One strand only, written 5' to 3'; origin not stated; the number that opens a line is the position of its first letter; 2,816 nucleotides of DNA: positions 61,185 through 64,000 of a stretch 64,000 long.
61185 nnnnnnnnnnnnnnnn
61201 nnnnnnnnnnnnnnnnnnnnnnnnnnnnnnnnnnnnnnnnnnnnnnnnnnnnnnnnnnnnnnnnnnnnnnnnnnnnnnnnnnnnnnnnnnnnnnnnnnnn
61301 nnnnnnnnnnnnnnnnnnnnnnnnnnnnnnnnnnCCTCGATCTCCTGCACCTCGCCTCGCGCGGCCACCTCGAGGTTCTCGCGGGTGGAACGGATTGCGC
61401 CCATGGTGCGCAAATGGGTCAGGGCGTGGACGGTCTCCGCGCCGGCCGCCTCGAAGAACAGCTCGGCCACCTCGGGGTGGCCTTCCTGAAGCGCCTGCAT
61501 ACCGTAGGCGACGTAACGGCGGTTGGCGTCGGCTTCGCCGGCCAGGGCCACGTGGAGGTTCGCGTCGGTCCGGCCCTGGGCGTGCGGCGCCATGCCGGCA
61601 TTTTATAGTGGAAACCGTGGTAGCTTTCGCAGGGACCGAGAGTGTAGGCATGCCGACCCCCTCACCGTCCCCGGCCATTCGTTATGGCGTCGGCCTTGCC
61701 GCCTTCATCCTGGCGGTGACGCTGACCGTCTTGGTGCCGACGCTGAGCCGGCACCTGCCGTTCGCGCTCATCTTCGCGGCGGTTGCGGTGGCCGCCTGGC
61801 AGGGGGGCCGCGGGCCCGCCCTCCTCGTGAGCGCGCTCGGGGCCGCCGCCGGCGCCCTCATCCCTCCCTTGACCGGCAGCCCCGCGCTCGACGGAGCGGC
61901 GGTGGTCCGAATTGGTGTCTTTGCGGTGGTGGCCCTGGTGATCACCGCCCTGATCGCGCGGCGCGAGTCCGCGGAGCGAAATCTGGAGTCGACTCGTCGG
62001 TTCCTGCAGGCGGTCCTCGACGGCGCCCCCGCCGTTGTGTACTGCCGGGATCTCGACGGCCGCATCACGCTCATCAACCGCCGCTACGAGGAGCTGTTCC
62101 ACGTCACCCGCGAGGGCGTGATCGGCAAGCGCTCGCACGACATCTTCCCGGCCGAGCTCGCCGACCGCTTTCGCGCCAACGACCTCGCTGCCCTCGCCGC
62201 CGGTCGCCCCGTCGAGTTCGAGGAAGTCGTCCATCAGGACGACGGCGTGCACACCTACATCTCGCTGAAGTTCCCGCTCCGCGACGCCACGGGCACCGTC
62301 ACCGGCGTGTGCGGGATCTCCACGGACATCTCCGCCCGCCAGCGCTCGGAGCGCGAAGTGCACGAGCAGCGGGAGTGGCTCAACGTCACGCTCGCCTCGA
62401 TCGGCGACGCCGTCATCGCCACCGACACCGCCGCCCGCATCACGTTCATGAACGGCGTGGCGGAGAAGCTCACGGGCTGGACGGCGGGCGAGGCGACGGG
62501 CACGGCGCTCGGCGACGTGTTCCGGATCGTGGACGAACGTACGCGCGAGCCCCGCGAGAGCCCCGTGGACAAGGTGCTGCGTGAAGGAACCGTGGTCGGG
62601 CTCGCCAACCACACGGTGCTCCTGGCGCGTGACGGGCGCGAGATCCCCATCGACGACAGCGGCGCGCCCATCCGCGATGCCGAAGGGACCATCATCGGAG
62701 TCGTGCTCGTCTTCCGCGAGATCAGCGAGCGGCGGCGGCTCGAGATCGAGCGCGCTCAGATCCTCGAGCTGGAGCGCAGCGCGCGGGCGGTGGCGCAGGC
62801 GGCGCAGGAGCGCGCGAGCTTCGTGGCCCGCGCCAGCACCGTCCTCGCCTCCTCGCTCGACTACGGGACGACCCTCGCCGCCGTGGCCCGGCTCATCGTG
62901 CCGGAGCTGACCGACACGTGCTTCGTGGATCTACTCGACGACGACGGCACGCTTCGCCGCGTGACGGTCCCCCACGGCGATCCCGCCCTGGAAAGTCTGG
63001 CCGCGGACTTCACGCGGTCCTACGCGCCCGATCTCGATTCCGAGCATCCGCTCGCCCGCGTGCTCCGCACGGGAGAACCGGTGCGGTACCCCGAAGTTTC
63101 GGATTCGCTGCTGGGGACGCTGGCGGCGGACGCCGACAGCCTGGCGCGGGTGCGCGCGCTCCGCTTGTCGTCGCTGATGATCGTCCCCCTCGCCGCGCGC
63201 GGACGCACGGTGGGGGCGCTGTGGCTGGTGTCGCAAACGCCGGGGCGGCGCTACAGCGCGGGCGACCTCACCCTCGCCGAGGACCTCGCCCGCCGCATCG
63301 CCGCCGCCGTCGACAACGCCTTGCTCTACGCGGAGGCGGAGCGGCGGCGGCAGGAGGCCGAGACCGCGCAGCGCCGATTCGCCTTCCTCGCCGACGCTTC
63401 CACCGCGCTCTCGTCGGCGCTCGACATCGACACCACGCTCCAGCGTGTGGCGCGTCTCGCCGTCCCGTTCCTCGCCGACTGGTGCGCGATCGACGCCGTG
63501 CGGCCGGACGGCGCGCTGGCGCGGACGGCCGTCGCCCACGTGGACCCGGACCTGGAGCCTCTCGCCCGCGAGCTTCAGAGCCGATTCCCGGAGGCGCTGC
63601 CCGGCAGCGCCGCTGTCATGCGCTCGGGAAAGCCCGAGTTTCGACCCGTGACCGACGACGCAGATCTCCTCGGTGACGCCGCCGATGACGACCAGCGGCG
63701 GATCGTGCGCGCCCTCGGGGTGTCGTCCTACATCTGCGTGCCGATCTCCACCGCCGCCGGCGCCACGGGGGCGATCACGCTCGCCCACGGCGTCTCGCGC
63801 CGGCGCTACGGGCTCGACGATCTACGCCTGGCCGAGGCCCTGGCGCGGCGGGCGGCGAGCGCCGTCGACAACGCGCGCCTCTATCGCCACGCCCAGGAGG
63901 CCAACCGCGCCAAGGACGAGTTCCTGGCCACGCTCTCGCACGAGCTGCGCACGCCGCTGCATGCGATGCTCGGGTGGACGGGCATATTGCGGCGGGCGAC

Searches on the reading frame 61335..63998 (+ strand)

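Call 50: search_protein_families(library=pfam, proteins=[window:61335-63998:+], max_evalue=0.00001)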
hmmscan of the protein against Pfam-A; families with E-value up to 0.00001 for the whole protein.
window:61335-63998:+ (888 aa): 10 families
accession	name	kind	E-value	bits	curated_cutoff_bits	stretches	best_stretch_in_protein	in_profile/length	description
PF08448.16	PAS_4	-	7.1e-39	132.9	23.1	2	228-337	1-110/110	PAS fold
PF00989.32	PAS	-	2.5e-26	92.4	22.6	2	353-463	7-113/113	PAS fold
PF01590.32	GAF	-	1.4e-23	84.4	22.4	2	512-659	4-133/133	GAF domain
PF13426.13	PAS_9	-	2.6e-21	76.2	27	2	359-465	3-103/103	PAS domain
PF13185.12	GAF_2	-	2e-20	73.8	28.6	2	513-660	7-136/136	GAF domain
PF13492.12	GAF_3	-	3.6e-16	60.2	27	2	528-661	21-129/129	GAF domain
PF13188.13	PAS_8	-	2.2e-12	46.9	21.8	0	223-278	2-57/65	PAS domain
PF13493.11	DUF4118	-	3.8e-08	33.5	28.4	1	118-215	2-102/107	Domain of unknown function (DUF4118)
PF08447.18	PAS_3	-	6.3e-08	33.2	25.6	0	370-457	2-86/89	PAS fold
PF00512.31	HisKA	-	1.2e-07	32.1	26.9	1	859-887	1-29/66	His Kinase A (phospho-acceptor) domain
